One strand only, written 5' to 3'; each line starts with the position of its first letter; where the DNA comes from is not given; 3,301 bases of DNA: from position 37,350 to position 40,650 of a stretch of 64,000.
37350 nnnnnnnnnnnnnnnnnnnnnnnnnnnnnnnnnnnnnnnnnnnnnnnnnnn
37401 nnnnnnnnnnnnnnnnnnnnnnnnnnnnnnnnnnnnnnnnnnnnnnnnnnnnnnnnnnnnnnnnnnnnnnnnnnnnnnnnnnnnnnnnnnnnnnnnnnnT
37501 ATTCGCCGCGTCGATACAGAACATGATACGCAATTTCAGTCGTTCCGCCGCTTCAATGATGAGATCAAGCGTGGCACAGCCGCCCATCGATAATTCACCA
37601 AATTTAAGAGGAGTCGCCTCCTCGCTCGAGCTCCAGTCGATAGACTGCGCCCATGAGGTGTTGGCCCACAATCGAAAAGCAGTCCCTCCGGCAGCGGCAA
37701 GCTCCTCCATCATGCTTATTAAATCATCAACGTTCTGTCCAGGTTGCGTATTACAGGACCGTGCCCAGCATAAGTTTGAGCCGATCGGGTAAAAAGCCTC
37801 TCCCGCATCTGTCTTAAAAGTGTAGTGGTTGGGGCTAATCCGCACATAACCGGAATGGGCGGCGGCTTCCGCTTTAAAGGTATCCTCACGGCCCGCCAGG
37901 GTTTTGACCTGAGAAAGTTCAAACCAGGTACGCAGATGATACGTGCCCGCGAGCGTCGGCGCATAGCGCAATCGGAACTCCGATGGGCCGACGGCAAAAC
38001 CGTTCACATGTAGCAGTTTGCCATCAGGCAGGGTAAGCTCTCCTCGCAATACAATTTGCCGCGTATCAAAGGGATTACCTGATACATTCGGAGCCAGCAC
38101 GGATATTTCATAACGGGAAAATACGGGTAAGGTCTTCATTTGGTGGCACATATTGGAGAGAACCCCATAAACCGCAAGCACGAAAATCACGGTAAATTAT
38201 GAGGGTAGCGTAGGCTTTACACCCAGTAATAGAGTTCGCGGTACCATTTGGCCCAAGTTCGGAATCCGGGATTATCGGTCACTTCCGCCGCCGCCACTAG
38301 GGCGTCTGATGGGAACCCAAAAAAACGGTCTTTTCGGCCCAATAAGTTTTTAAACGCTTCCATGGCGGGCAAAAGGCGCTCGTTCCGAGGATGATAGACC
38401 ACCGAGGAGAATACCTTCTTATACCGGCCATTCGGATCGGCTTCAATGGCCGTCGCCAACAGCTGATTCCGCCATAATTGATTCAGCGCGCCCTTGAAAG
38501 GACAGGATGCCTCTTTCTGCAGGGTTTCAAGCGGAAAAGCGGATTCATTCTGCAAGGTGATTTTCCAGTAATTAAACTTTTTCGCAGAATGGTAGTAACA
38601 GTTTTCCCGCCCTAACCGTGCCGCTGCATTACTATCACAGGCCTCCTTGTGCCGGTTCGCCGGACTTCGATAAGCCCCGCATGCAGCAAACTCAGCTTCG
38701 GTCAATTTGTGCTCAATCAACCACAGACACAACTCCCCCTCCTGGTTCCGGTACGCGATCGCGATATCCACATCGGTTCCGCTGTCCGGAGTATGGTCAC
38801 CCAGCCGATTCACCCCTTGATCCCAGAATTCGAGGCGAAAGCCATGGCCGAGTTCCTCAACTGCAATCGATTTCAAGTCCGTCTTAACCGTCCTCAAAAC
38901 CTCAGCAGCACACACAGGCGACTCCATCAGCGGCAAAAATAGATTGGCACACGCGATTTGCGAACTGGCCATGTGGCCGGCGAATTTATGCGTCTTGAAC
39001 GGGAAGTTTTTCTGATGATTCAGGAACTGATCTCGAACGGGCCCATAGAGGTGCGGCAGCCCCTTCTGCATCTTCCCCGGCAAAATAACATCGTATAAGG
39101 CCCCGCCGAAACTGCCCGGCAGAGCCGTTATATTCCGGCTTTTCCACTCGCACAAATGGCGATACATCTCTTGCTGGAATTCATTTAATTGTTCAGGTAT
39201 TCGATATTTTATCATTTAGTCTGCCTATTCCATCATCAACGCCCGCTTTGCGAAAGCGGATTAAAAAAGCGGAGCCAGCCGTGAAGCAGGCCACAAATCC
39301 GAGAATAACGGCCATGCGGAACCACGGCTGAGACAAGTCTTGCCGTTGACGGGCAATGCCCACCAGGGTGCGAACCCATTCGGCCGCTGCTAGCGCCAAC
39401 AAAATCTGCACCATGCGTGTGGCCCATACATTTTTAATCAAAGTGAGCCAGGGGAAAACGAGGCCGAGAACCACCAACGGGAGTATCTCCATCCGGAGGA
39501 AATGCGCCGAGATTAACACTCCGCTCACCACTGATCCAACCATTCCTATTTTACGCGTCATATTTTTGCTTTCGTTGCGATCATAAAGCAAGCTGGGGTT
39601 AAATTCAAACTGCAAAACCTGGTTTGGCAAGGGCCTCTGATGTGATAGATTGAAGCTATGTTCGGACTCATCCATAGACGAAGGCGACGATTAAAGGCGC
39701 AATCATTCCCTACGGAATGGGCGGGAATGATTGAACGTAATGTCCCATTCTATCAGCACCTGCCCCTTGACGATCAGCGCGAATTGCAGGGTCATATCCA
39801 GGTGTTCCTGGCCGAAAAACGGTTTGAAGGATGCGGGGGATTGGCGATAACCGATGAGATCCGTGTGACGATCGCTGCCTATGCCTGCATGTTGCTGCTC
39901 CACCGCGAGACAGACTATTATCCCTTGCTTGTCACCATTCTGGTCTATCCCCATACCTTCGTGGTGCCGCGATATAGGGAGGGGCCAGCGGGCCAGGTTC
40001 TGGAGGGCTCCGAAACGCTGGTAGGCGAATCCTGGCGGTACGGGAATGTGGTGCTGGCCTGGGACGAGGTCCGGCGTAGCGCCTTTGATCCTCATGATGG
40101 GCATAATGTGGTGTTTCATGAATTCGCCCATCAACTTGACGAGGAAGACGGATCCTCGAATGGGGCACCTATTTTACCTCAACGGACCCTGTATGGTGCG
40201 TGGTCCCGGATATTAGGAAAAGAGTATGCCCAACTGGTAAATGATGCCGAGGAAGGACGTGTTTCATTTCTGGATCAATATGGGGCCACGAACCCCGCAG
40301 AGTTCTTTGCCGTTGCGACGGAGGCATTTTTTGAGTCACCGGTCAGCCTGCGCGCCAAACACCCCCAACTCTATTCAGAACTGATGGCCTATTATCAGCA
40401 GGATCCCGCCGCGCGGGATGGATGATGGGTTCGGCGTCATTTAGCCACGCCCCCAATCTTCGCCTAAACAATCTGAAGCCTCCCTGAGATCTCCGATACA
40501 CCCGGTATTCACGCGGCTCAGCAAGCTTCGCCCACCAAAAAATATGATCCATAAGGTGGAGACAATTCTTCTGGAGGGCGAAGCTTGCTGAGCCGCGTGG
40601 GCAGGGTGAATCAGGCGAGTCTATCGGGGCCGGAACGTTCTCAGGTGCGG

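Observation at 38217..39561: Two-gene module: PD-(D/E)xK nuclease-like protein coupled to a 4-TM membrane protein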

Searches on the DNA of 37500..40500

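Call 75: search_rna_families(source=window, start=37500, end=40500, threshold=evalue, max_evalue=1)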
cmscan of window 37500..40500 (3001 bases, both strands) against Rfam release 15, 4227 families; matches with E-value up to 1: 0.
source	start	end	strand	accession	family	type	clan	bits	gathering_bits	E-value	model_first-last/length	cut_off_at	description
